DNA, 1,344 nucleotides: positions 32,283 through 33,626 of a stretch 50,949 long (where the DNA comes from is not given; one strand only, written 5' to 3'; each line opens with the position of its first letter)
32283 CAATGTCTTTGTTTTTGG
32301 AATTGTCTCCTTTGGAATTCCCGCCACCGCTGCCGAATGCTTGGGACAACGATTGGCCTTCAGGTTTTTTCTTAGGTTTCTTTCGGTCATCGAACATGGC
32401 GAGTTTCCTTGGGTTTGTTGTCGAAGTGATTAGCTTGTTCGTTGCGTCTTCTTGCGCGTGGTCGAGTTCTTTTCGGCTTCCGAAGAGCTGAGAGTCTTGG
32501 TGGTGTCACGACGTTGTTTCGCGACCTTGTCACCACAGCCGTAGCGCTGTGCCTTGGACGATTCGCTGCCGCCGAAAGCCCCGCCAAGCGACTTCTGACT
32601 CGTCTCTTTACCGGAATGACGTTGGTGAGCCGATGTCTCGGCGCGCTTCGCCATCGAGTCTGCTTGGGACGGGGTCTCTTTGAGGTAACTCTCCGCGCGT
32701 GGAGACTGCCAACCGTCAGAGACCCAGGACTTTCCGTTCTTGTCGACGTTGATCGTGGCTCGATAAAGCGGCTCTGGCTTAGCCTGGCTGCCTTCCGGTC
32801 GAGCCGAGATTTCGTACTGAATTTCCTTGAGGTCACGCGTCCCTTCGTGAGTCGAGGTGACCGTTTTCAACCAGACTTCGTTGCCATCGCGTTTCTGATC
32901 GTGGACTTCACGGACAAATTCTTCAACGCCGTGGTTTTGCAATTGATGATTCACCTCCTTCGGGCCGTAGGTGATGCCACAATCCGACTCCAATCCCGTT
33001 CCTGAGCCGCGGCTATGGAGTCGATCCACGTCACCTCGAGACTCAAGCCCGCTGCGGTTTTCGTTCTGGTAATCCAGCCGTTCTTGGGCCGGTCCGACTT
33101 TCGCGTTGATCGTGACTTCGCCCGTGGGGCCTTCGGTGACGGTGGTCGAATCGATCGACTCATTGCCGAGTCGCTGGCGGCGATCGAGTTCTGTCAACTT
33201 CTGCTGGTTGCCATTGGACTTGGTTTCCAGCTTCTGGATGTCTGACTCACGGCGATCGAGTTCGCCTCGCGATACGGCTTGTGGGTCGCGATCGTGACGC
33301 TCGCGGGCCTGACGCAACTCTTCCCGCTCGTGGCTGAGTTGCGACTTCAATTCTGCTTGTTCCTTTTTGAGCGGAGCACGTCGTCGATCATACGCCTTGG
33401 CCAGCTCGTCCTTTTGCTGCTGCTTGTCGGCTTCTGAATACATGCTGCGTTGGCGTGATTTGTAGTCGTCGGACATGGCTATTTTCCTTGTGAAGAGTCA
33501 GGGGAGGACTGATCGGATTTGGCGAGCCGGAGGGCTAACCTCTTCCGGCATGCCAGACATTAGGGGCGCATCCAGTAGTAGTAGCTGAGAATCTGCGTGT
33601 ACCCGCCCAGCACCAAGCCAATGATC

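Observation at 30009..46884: Candidate novel membrane-associated system: kinase + caspase-fold trio + membrane adaptors + paired Clp-D2 AAA+ + orphan coupling-protein-like ATPase + basic-tailed toxin-like cargo + M48 protease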

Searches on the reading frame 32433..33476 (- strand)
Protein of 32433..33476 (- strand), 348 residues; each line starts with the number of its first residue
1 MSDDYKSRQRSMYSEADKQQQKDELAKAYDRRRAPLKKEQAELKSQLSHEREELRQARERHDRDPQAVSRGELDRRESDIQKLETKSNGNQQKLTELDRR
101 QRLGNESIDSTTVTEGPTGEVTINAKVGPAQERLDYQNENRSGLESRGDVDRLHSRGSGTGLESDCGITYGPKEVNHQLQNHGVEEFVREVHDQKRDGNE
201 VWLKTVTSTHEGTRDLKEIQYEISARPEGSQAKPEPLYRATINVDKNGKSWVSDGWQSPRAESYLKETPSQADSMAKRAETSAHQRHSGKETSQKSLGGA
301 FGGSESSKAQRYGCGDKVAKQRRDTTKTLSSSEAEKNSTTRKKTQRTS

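Call 4: search_protein_families(library=pfam, proteins=[window:32433-33476:-], max_evalue=0.01)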
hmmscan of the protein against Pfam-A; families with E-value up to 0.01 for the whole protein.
window:32433-33476:- (348 aa): 2 families
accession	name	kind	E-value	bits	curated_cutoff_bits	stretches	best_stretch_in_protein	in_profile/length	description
PF15541.11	Ntox4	-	2.3e-09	38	25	1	151-211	5-66/109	Bacterial toxin 4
PF00846.24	Hanta_nucleocap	-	0.0014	18.1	27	1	36-110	7-81/428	Hantavirus nucleocapsid protein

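Call 5: search_protein_families(library=padloc, proteins=[window:32433-33476:-], max_evalue=0.01)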
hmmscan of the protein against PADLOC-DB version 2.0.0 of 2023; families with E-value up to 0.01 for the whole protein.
window:32433-33476:- (348 aa): 0 families

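Call 32: search_protein_families(library=ncbifam, proteins=[window:32433-33476:-], max_evalue=0.01)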
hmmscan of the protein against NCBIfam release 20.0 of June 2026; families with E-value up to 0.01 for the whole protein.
window:32433-33476:- (348 aa): 0 families

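Call 72: find_homologous_proteins(query=window:32433-33476:-, max_evalue=0.001)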
Query window:32433-33476:- (348 aa): 5 proteins with E <= 0.001 among 5173 candidates.
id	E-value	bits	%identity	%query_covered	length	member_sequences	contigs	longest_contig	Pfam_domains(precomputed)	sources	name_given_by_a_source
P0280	2.0e-219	745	100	100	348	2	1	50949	PF15541.11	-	-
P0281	5.2e-172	590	79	99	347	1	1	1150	PF15541.11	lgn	-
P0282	3.6e-168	577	79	100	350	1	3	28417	PF15541.11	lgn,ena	-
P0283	2.5e-135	469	67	100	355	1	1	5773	-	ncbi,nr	ncbi:MAG: hypothetical protein IAG10_13940 [Planctomycetaceae bacterium]|nr:hypothetical protein [Pl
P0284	3.3e-124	433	62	100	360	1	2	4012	PF15541.11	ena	-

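Call 74: find_encoding_contigs(protein=P0282, flank=10000, max_places=1)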
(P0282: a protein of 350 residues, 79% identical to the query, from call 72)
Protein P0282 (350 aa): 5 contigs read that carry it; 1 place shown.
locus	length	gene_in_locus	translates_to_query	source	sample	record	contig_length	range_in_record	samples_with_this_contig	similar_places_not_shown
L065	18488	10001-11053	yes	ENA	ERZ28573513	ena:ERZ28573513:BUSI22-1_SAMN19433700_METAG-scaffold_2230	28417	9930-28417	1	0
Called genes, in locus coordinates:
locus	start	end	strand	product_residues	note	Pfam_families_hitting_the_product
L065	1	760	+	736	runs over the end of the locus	PF00656:Peptidase_C14 (weak)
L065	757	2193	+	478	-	-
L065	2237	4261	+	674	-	PF00656:Peptidase_C14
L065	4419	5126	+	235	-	-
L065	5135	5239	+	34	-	-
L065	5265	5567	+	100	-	-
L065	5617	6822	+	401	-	PF07724:AAA_2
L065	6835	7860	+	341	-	PF00158:Sigma54_activat, PF00004:AAA, PF07724:AAA_2, PF07728:AAA_5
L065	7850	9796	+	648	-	PF02534:T4SS-DNA_transf, PF10412:TrwB_AAD_bind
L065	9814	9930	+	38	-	-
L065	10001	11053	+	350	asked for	PF15541:Ntox4 (weak)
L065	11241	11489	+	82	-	-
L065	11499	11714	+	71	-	-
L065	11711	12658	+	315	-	PF06414:Zeta_toxin, PF13401:AAA_22 (faint), PF13671:AAA_33 (weak)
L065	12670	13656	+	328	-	PF01435:Peptidase_M48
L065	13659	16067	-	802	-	PF00498:FHA (weak), PF16697:Yop-YscD_cpl, PF00498:FHA, PF00005:ABC_tran, PF02463:SMC_N (weak), PF13191:AAA_16 (weak), PF01061:ABC2_membrane, PF12698:ABC2_membrane_3 (weak), +1 more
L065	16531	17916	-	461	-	PF12770:CHAT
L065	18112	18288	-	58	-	-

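Call 83: search_protein_families(library=pfam, proteins=[L065:16534-17916:-], max_evalue=0.01)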
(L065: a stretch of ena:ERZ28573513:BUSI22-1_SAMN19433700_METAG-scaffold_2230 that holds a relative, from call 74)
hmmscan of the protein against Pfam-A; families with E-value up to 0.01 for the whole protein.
L065:16534-17916:- (461 aa): 1 family
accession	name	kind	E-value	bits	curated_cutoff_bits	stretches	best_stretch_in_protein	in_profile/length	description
PF12770.12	CHAT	-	1.9e-47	162.6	24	1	141-459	3-288/289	CHAT domain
